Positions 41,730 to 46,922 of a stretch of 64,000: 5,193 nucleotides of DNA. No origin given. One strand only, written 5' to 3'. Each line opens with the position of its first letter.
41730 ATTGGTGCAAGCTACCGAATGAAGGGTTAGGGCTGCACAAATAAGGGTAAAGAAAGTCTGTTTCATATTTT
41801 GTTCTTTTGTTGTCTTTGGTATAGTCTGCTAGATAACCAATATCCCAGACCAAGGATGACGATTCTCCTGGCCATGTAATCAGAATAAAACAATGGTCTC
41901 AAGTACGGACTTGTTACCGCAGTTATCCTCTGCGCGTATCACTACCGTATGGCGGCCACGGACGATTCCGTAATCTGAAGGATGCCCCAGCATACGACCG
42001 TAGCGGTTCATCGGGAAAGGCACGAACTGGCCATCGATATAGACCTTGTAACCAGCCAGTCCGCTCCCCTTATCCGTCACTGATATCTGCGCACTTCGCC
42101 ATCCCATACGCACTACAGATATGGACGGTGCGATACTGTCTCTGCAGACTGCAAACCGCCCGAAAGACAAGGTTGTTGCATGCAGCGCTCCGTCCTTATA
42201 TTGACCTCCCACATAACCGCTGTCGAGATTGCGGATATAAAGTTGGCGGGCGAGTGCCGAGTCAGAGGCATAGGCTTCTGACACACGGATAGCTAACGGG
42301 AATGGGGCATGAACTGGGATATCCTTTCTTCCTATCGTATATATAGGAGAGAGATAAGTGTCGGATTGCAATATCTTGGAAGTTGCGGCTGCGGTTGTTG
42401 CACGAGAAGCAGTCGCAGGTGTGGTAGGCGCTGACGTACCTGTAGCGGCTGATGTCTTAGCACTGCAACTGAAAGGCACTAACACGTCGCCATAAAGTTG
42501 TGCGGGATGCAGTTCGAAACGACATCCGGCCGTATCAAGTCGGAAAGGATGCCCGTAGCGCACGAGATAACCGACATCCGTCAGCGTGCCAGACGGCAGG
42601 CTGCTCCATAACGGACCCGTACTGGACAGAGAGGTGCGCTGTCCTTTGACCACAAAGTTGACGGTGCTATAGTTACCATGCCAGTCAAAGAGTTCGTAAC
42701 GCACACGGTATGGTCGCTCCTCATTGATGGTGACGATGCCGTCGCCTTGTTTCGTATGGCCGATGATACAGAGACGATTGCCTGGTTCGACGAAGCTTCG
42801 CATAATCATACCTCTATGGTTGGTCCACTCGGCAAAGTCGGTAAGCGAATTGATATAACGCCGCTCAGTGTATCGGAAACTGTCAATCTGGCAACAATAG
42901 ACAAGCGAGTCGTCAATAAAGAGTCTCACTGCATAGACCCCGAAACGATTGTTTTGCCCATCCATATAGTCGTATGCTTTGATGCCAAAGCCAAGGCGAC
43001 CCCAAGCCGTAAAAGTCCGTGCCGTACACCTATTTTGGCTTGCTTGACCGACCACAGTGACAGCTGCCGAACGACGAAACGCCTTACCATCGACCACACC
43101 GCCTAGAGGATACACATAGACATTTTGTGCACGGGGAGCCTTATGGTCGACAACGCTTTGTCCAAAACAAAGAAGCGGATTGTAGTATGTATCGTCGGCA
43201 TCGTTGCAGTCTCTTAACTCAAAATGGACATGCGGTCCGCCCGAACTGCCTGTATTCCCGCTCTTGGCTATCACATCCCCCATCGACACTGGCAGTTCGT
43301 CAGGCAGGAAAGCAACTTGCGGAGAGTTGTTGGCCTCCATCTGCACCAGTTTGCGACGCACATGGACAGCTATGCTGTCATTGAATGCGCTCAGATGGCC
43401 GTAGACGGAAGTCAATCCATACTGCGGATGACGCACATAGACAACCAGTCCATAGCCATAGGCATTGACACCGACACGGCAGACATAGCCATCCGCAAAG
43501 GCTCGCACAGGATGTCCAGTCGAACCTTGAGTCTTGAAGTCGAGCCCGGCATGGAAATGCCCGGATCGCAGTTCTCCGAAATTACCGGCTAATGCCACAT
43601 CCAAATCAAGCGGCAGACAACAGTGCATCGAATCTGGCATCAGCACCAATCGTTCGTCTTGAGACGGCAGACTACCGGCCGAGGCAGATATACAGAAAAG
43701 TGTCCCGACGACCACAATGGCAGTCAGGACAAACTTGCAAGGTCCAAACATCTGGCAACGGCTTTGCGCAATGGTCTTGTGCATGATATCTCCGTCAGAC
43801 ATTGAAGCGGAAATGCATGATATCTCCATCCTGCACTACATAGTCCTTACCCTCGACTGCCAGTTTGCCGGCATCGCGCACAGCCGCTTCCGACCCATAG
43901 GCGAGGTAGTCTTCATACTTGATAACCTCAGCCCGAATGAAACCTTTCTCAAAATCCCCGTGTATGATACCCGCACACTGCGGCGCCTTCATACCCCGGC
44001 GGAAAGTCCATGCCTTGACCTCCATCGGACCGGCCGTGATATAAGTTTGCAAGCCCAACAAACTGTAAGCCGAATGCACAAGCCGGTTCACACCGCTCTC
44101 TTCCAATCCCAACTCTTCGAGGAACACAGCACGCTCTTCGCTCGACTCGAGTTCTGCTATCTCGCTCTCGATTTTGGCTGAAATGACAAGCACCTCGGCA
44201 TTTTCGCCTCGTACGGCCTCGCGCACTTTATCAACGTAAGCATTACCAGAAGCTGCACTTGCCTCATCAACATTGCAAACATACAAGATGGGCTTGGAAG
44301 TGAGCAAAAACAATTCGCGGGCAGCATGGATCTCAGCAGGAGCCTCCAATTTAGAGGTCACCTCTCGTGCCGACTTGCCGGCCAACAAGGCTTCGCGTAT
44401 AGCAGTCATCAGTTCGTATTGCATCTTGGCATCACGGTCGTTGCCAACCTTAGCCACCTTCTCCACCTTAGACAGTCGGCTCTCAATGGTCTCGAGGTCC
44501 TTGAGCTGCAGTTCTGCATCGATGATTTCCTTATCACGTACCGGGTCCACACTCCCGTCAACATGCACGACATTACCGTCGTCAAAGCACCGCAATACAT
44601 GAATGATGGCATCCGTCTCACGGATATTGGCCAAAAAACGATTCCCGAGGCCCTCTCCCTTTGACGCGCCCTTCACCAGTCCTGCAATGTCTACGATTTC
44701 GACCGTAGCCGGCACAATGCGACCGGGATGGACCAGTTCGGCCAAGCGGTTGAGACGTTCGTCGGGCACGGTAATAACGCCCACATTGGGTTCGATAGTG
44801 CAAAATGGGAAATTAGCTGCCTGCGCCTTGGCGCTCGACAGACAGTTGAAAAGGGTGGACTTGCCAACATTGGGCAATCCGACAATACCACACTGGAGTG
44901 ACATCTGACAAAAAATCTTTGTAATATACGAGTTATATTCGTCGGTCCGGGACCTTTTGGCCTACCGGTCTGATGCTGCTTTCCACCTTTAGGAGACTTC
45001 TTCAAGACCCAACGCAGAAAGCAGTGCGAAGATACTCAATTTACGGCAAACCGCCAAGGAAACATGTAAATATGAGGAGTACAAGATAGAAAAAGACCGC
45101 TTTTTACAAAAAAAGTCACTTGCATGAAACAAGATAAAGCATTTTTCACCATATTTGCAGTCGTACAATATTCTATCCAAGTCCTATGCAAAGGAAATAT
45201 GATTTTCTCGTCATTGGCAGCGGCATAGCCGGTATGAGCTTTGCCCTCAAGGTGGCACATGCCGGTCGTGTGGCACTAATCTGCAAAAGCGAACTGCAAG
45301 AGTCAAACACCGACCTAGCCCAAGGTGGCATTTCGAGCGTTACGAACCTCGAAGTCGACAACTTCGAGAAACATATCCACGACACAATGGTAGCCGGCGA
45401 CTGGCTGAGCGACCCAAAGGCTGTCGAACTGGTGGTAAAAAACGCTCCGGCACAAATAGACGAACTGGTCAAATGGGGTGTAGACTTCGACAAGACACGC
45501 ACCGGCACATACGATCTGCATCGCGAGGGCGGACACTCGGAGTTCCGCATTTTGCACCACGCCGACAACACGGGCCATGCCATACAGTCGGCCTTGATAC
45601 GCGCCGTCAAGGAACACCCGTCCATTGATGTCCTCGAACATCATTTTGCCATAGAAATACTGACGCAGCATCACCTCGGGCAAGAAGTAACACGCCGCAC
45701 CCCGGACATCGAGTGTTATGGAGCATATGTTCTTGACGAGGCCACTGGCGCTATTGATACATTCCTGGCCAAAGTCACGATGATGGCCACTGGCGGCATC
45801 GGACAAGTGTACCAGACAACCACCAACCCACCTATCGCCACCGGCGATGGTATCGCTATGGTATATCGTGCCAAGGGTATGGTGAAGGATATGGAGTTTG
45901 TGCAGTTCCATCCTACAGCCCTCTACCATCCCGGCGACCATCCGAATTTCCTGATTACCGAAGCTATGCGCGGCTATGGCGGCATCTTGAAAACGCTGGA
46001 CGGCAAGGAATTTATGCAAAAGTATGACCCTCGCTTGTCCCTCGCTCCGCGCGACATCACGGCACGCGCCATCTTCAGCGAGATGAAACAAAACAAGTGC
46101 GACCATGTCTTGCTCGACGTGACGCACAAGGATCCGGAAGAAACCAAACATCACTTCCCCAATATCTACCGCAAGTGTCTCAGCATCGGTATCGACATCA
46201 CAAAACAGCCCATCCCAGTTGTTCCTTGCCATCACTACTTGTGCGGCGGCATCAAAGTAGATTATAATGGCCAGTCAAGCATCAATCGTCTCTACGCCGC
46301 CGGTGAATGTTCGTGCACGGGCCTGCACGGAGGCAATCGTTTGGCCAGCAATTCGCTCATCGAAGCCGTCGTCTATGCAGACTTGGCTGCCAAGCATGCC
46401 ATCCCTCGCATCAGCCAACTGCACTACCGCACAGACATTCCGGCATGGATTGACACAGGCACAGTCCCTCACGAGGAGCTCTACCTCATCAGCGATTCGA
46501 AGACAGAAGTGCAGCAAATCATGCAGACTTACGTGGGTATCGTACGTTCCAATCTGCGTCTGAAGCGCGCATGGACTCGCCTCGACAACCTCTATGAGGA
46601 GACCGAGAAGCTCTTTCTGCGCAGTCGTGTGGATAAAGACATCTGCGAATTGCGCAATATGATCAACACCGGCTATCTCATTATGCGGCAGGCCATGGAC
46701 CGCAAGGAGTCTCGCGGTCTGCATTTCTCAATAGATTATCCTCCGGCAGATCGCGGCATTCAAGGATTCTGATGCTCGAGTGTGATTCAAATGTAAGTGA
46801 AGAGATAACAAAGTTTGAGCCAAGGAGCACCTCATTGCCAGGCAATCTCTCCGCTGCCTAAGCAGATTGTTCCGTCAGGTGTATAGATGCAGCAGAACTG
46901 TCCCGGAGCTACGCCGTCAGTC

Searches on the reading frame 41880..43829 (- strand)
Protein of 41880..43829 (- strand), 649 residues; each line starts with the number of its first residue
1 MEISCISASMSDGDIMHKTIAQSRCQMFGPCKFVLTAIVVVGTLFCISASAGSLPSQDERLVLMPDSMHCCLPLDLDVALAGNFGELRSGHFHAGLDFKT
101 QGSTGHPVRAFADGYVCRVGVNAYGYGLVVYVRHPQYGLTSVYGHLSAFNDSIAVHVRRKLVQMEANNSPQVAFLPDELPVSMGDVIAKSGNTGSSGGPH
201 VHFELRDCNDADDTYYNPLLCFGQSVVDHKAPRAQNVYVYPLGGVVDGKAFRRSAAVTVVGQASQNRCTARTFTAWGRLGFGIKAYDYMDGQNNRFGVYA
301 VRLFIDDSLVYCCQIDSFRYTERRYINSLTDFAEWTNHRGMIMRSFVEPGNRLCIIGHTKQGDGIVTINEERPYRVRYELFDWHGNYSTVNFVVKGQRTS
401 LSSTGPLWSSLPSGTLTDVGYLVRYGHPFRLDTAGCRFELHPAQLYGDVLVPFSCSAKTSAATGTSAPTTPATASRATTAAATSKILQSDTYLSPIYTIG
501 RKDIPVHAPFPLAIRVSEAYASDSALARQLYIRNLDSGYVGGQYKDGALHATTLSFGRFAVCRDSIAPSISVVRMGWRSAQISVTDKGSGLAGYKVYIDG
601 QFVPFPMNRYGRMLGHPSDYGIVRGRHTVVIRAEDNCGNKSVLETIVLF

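Call 6: search_protein_families(library=pfam, proteins=[window:41880-43829:-], max_evalue=0.001)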
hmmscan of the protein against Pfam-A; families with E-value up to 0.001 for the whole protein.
window:41880-43829:- (649 aa): 1 family
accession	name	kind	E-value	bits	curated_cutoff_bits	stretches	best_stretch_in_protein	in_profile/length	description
PF01551.29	Peptidase_M23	-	2.9e-17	63.1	28.7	2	92-150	2-56/96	Peptidase family M23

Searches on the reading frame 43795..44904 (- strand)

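Call 6: search_protein_families(library=pfam, proteins=[window:43795-44904:-], max_evalue=0.001)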
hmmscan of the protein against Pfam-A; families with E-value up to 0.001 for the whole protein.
window:43795-44904:- (369 aa): 3 families
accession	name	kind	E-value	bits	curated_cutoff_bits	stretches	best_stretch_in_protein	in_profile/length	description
PF06071.19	YchF-GTPase_C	-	1.8e-38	130.9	27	1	285-368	1-84/84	Protein of unknown function (DUF933)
PF01926.29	MMR_HSR1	-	6.3e-22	78.3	21.9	1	5-109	2-86/113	50S ribosome-binding GTPase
PF02421.24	FeoB_N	-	6.6e-09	35.9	27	1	5-50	3-48/156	Ferrous iron transport protein B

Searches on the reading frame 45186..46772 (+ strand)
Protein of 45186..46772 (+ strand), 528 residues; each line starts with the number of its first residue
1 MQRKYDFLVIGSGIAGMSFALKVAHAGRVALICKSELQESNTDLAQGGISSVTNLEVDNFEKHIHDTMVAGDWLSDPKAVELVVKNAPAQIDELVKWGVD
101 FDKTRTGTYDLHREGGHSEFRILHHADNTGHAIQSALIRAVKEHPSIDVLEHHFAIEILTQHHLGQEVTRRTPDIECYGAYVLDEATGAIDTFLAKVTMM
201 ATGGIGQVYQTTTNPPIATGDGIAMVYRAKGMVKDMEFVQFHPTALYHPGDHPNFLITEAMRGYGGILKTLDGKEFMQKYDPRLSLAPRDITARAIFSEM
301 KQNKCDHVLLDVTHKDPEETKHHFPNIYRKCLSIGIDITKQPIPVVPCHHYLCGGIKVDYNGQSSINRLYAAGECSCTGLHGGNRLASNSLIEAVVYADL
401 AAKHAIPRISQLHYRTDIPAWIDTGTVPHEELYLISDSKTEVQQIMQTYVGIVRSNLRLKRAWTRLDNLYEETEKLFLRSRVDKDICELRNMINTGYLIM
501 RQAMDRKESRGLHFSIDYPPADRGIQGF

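Call 6: search_protein_families(library=pfam, proteins=[window:45186-46772:+], max_evalue=0.001)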
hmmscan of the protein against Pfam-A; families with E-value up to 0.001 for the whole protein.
window:45186-46772:+ (528 aa): 4 families
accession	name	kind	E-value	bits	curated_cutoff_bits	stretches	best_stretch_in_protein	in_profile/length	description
PF00890.30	FAD_binding_2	-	2.1e-95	320.8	20.4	1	6-391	1-414/414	FAD binding domain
PF02910.25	Succ_DH_flav_C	-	2.4e-14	53.8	20.8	1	440-520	2-88/130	Fumarate reductase flavoprotein C-term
PF01266.30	DAO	-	1.9e-07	31.4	27.9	1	6-131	1-114/353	FAD dependent oxidoreductase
PF07992.20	Pyr_redox_2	-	6.2e-07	29.6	26.1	0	5-62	1-54/291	Pyridine nucleotide-disulphide oxidoreductase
